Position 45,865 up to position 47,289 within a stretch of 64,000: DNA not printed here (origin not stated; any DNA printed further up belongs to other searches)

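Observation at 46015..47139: Only intact PAL-like NHL propeller; positional equivalent of the PHM-like gene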

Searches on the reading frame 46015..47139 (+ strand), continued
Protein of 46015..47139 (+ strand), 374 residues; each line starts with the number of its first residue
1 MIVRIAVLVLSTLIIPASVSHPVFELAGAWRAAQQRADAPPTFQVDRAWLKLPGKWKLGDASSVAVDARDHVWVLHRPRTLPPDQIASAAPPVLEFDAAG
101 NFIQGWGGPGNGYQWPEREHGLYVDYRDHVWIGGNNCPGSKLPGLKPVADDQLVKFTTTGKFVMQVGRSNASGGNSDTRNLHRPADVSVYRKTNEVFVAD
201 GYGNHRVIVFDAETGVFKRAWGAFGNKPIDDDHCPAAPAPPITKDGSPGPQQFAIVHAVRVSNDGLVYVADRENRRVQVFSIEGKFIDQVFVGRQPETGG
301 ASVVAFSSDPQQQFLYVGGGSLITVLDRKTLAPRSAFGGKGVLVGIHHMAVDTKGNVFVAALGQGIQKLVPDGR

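Call 31: predict_structure(alignment_id=A1)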
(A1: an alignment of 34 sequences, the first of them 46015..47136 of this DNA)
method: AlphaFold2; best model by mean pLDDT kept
length: 374 residues; sequences in the alignment: 34
mean_pLDDT: 84.3   pTM: 0.84
mean pLDDT of the five models: 84.3, 84.0, 83.9, 81.2, 80.7
residues with pLDDT >= 90: 209; 70-90: 106; 50-70: 21; < 50: 38
segments of 3 or more residues with pLDDT < 50: 1-8, 10-36
pLDDT, mean of each block of 10 residues (from residue 1): 46 41 39 51 90 93 96 94 91 96 85 76 96 90 85 92 86 59 93 96 87 93 90 77 84 93 97 94 97 75 94 94 94 90 87 96 88 73
secondary structure, 60 per line:
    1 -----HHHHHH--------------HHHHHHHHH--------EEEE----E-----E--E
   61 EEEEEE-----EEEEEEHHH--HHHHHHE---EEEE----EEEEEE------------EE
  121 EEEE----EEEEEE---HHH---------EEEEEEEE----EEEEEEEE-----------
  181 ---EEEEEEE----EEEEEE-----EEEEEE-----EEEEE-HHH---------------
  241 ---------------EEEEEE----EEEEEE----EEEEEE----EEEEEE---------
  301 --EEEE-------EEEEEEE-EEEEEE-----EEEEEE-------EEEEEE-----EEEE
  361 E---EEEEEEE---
elements in order: H6-11 H26-34 E43-46 E60-66 E72-77 H83-88 E93-96 E101-106 E119-124 E129-134 E150-157 E162-169 E184-190 E195-200 E206-211 E217-221 E256-261 E266-271 E276-281 E286-291 E303-306 E314-320 E322-327 E333-338 E346-351 E357-361 E365-371

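Call 34: list_cluster_members(proteins=[P0001, P0025, P0033, P0042, P0056, P0058, P0079, P0013])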
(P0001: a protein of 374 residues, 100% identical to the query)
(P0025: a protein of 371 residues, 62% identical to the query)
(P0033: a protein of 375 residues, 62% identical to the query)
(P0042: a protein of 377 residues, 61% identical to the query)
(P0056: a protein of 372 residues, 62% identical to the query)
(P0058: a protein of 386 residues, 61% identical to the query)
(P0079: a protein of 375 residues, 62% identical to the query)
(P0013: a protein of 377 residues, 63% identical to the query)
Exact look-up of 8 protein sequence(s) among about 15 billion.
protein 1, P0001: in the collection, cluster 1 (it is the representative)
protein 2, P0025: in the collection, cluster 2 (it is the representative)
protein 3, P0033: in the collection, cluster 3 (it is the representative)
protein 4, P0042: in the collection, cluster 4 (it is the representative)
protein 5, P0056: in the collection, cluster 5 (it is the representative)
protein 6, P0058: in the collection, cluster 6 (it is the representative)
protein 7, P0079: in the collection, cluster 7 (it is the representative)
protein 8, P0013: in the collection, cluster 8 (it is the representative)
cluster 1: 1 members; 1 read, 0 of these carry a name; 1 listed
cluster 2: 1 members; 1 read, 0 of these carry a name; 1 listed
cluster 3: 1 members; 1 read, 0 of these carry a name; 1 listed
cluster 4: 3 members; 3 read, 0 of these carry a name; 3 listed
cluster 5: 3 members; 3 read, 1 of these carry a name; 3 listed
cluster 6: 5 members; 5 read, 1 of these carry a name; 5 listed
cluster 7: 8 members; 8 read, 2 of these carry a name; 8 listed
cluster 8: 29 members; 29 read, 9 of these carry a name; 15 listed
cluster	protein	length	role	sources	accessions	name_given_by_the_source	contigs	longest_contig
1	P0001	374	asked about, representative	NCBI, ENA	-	-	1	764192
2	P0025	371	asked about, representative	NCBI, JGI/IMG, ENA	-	-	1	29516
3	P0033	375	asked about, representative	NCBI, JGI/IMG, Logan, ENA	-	-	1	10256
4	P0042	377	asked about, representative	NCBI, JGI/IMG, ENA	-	-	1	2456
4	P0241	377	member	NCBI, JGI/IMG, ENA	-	-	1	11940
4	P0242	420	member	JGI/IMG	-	-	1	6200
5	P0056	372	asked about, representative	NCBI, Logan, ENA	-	-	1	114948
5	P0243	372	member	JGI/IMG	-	DNA-binding beta-propeller fold protein YncE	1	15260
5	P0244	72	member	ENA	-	-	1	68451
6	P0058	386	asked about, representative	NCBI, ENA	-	-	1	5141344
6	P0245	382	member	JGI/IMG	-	hypothetical protein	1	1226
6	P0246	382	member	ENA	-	-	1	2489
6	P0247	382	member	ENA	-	-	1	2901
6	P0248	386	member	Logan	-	-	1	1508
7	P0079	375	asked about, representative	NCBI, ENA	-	-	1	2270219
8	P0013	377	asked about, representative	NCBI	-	-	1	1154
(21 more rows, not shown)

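Call 35: find_related_loci(query=A1, collection=genome_contigs, flank=10000)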
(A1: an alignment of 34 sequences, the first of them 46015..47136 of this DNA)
Query A1 (374 aa) in genome_contigs; peptide patterns used: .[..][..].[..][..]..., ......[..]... (x = any residue, [..] = any of these).
599 stretches matched a pattern (row limit reached: there are more); 590 encode a relative of the query (tblastn E <= 1e-3); the best 80 are kept; 80 distinct loci.
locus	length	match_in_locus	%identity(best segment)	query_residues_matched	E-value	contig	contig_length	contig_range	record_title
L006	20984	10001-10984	69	41-373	2e-152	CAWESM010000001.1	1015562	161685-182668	MAG: Terriglobia bacterium isolate MFD03346.bin.2.72 genome assembly, contig: contig_17065, whole genome shotgun sequenc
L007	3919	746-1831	63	2-369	2e-156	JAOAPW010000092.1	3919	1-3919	MAG: Candidatus Acidiferrum typicum isolate RYN_24 scaffold_2336555, whole genome shotgun sequence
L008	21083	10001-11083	62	5-373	2e-143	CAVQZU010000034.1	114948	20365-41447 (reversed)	MAG: uncultured Acidobacteriota bacterium isolate MFD10064.bin.2.95 genome assembly, contig: contig_14278, whole genome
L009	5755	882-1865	63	41-373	3e-141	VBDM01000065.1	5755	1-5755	MAG: Betaproteobacteria bacterium isolate BP_43 14_1009_16_40cm_scaffold_51866, whole genome shotgun sequence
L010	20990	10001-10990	62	41-370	2e-139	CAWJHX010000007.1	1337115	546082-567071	MAG: Terriglobia bacterium isolate MFD03726.bin.1.138 genome assembly, contig: contig_60048, whole genome shotgun sequen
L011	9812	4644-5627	62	41-373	9e-138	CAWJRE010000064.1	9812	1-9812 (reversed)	MAG: uncultured Alphaproteobacteria bacterium isolate MFD03975.bin.1.217 genome assembly, contig: contig_89316, whole ge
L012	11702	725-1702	63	43-373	1e-135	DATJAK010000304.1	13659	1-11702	MAG TPA_asm: Bryobacteraceae bacterium isolate SMAG_U15325 k141_5957366, whole genome shotgun sequence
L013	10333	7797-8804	59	32-373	3e-135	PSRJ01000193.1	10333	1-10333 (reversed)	MAG: Terriglobia bacterium isolate subdivision3 Amazon FNV 2010 0 2 1 contig_65_374326296_length10333multi5, whole genom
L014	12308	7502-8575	57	3-369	2e-135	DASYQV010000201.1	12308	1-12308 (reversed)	MAG TPA_asm: Vicinamibacterales bacterium isolate SMAG_U4494 k141_3782560, whole genome shotgun sequence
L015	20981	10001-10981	61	41-373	1e-134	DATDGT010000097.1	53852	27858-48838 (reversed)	MAG TPA_asm: Bryobacteraceae bacterium isolate SMAG_U259 k141_366089, whole genome shotgun sequence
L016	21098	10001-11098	58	2-373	1e-133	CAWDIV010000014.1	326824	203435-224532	MAG: uncultured beta proteobacterium isolate MFD04850.bin.2.27 genome assembly, contig: contig_18624, whole genome shotg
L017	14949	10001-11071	58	9-370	4e-133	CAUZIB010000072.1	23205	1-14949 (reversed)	MAG: Vicinamibacteria bacterium isolate CB27_Tmax.120 genome assembly, contig: Ga0310121_10001550, whole genome shotgun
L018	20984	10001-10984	60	34-369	3e-133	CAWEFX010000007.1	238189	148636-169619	MAG: uncultured Acidobacteriota bacterium isolate MFD00991.bin.2.63 genome assembly, contig: contig_27514, whole genome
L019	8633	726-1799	54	1-370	1e-132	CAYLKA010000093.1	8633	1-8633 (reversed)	MAG TPA_asm: uncultured Gammaproteobacteria bacterium isolate SRP092796_co5_405 genome assembly, contig: NODE_16193_leng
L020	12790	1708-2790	55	3-370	8e-132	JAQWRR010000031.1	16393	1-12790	MAG: Gammaproteobacteria bacterium isolate cluster2_bin.39 k141_1351490, whole genome shotgun sequence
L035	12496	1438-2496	54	12-373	8e-125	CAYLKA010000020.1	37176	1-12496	MAG TPA_asm: uncultured Gammaproteobacteria bacterium isolate SRP092796_co5_405 genome assembly, contig: NODE_875_length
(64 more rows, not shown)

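Call 36: fold_search(model_id=the predicted structure, library=pdb)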
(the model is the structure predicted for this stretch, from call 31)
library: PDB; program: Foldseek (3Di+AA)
matches with E <= 10: 1876; with E <= 0.001: 1504
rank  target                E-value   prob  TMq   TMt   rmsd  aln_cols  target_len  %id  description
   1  3fvz                  1.7e-17  1.00  0.63  0.71   6.1       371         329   21  Structure of Peptidyl-alpha-hydroxyglycine alpha-Amidating Lyase (PAL) (released 2009-09-01)
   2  6d69                  3.5e-16  1.00  0.61  0.76   4.8       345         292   20  Crystal Structure of the NHL Repeat Region of D. melanogaster Thin (released 2019-04-24)
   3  6xg7                  5.7e-15  1.00  0.60  0.76   5.0       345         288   20  1.3 A Resolution Structure of the of the NHL Repeat Region of D. melanogaster Thin (released 2020-12-16)
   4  7b2r_B                6.7e-14  1.00  0.61  0.82   4.3       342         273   20  Crystal structure of NHL domain of TRIM2 (released 2021-01-13)
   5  7qrw                  2.0e-13  1.00  0.59  0.79   3.9       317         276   19  Crystal structure of NHL domain of TRIM3 (released 2022-05-04)
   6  8j72_B                3.0e-13  1.00  0.58  0.77   4.8       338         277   19  Crystal structure of mammalian Trim71 in complex with lncRNA Trincr1 (released 2024-03-06)
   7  6fq3_A                3.2e-13  1.00  0.59  0.57   4.1       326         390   18  Crystal structure of Danio rerio Lin41 filamin-NHL domains in complex with lin-29A 5'UTR 13mer RNA (released 2018-05-09)
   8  7qrv_D                3.7e-13  1.00  0.60  0.79   4.1       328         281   19  Crystal structure of NHL domain of TRIM2 (full C-terminal) (released 2022-05-04)
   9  7b2r_A                4.6e-13  1.00  0.62  0.82   4.5       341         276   19  Crystal structure of NHL domain of TRIM2 (released 2021-01-13)
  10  8j72_A                6.1e-13  1.00  0.57  0.77   4.8       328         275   18  Crystal structure of mammalian Trim71 in complex with lncRNA Trincr1 (released 2024-03-06)
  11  7qrv_B                7.1e-13  1.00  0.61  0.82   3.2       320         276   20  Crystal structure of NHL domain of TRIM2 (full C-terminal) (released 2022-05-04)
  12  9jur                  8.8e-13  1.00  0.58  0.77   3.9       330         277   17  Crystal Structure of NHL domain of human E3 ubiquitin-protein ligase TRIM71 (released 2025-04-30)
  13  7qrv_A                1.6e-12  1.00  0.61  0.81   3.9       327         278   20  Crystal structure of NHL domain of TRIM2 (full C-terminal) (released 2022-05-04)
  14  5ex7_A                1.7e-12  1.00  0.57  0.76   3.6       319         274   17  Crystal structure of Brat NHL domain in complex with an 8-nt hunchback mRNA (released 2015-12-09)
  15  6fpt_B                2.0e-12  1.00  0.58  0.56   4.9       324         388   18  Crystal structure of Danio rerio Lin41 filamin-NHL domains (released 2018-05-09)
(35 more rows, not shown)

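Call 61: find_related_loci(query=A3, collection=metagenome_contigs, flank=7000)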
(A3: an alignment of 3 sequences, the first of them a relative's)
Query A3 (176 aa) in metagenome_contigs; peptide patterns used: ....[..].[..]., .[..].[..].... (x = any residue, [..] = any of these).
117 stretches matched a pattern; 7 encode a relative of the query (tblastn E <= 1e-3); 7 distinct loci.
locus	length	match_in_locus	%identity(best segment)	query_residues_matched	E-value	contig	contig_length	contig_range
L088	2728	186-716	49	1-175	4e-54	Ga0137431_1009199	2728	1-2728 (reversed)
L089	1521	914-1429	48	1-172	1e-54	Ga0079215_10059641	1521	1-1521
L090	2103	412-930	48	1-175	6e-52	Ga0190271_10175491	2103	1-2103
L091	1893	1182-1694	46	3-175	3e-51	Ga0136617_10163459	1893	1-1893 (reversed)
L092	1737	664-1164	49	1-170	1e-41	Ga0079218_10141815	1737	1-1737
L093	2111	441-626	36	90-165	6e-7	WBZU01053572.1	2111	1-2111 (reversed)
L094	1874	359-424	64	123-144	1e-5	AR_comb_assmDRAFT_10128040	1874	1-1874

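Call 80: search_protein_families(library=pfam, proteins=[L003:2978-4150:+, L003:4157-4687:+, L003:13458-14552:+, L003:14592-15131:+, L035:2529-3596:+], max_evalue=0.01)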
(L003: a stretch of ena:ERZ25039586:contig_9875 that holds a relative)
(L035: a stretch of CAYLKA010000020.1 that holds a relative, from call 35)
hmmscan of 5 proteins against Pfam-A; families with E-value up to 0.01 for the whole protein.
L003:2978-4150:+ (390 aa): 9 families
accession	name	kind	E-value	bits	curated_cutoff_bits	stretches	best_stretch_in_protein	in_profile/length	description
PF25174.1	Beta-prop_THOC3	-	4.5e-10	39.4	305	1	47-162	58-168/272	THOC3 beta-propeller domain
PF21783.3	YNCE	-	4.9e-09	36.4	27.1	0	202-271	265-328/339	YNCE-like beta-propeller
PF02239.22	Cytochrom_D1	-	1.9e-07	30.4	25.5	1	56-169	13-123/368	Cytochrome D1 heme domain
PF23414.1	Beta-prop_EML_2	-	2.3e-06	27.6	90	1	47-155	9-113/266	Echinoderm microtubule-associated protein second beta-propeller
PF25175.1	Beta-prop_WDR5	-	2.6e-06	27.3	250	1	48-159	64-172/296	WDR5 beta-propeller domain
PF24814.1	WD40_Prp19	-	6.9e-05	22.5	320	1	48-165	103-219/281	Prp19 WD40 domain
PF10282.15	Lactonase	-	0.00015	21.6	21.7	0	48-140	203-307/344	Lactonase, 7-bladed beta-propeller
PF13360.13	PQQ_2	-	0.00053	20.1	27.6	0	286-364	10-63/233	Outer membrane protein assembly factor BamB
PF16819.11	DUF5074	-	0.0029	17.1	27.2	0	47-136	108-194/353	Domain of unknown function (DUF5074)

L003:4157-4687:+ (176 aa): 1 family
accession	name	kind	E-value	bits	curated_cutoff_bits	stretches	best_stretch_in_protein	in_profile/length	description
PF00355.32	Rieske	-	7.6e-06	26.2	20.3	1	87-151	33-84/88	Rieske [2Fe-2S] domain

L003:13458-14552:+ (364 aa): 8 families
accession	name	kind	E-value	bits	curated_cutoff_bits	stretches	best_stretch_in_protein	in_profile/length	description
PF10282.15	Lactonase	-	5.9e-12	45.9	21.7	1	195-332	181-323/344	Lactonase, 7-bladed beta-propeller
PF02239.22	Cytochrom_D1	-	1.2e-08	34.3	25.5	1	39-151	13-124/368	Cytochrome D1 heme domain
PF25174.1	Beta-prop_THOC3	-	1.1e-07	31.6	305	0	40-145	68-167/272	THOC3 beta-propeller domain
PF21783.3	YNCE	-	2.2e-06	27.7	27.1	0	293-330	63-100/339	YNCE-like beta-propeller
PF07676.18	PD40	-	1.3e-05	25.5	20.9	0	211-221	15-25/38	WD40-like Beta Propeller Repeat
PF08450.18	SGL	-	2.6e-05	24.4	26.3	1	258-351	136-232/246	SMP-30/Gluconolactonase/LRE-like region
PF25175.1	Beta-prop_WDR5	-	0.0013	18.4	250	0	37-135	112-210/296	WDR5 beta-propeller domain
PF01731.26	Arylesterase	-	0.0031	18.1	21.3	0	305-331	59-85/86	Arylesterase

L003:14592-15131:+ (179 aa): 1 family
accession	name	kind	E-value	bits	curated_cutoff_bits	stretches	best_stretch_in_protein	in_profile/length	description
PF00355.32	Rieske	-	0.00029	21.1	20.3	1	75-151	26-82/88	Rieske [2Fe-2S] domain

L035:2529-3596:+ (355 aa): 1 family
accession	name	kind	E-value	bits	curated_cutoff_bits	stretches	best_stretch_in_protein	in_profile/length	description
PF19649.4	DUF6152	-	2.3e-24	85.8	27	1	31-116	9-94/98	Family of unknown function (DUF6152)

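Call 86: search_protein_representatives(protein=window:46015-47139:+)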
Query: 374 residues. Proteins with E-value up to 0.001 (for the whole library): 18085; up to 1e-10: 4739; up to 1e-30: 568. The best 150 are listed.
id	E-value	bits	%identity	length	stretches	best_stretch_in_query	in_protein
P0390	2.8e-135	467.5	51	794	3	39-363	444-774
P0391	6.3e-119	413.7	57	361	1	26-370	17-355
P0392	8.4e-117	406.7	46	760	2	12-365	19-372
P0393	3.1e-107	375.2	57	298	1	74-372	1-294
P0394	4.3e-101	354.9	54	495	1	32-369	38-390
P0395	2.5e-100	352.4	57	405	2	12-238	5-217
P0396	4.5e-100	351.6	53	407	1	24-366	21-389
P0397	4.3e-98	345.1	50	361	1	39-369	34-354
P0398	3.3e-97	342.2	65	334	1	57-291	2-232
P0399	1.4e-96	340.1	40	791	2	29-358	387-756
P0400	2.6e-94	332.7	53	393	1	37-361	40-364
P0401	7.1e-94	331.2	58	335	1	17-265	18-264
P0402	1.1e-92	327.2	49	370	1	7-371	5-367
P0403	6.2e-91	321.5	52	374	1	30-370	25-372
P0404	3.0e-90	319.3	54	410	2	39-301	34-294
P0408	2.9e-88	312.7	50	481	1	33-361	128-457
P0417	5.7e-82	292.0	48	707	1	35-361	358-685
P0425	1.4e-77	277.5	47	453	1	22-352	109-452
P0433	2.2e-73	263.8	45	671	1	24-362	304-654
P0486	6.7e-61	222.6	43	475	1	7-365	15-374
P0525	2.6e-55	204.2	44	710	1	42-368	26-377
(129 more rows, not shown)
